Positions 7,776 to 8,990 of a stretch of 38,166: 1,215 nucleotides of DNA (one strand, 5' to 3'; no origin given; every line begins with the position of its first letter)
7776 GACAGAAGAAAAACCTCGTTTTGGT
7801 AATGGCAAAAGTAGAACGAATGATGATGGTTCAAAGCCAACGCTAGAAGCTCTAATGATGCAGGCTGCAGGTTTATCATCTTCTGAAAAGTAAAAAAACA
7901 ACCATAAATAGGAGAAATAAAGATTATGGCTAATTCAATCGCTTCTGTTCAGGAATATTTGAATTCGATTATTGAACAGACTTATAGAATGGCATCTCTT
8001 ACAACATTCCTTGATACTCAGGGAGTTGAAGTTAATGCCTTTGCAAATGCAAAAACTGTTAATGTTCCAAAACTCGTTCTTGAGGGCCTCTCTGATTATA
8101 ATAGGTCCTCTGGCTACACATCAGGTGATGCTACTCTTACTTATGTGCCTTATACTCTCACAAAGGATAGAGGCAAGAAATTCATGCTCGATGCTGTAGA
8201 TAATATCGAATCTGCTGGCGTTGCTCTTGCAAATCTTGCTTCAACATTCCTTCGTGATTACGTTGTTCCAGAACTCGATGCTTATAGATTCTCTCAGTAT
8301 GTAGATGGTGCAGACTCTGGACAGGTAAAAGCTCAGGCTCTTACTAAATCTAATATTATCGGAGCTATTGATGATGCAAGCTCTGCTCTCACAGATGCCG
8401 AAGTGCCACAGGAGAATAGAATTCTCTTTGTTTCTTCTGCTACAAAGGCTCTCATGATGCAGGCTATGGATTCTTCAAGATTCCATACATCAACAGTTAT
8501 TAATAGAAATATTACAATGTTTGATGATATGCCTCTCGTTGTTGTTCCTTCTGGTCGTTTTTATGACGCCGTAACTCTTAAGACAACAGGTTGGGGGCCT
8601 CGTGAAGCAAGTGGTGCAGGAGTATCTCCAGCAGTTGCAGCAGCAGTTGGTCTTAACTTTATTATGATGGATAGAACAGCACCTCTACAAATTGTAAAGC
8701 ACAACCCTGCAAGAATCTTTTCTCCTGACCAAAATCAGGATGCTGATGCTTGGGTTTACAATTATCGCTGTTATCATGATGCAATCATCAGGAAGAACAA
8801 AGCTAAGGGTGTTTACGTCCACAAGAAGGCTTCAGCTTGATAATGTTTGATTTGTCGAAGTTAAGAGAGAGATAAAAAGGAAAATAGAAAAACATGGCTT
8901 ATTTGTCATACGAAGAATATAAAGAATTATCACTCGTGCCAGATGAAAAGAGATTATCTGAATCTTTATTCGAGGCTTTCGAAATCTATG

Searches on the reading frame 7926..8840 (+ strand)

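Call 88: search_protein_families(library=phrogs, proteins=[window:7926-8840:+], max_evalue=0.00001)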
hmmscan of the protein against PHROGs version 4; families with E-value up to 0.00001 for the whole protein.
window:7926-8840:+ (304 aa): 1 family
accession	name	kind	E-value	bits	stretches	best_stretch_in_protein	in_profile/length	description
phrog_422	-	head and packaging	3e-79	267.6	1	1-302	1-294/297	major head protein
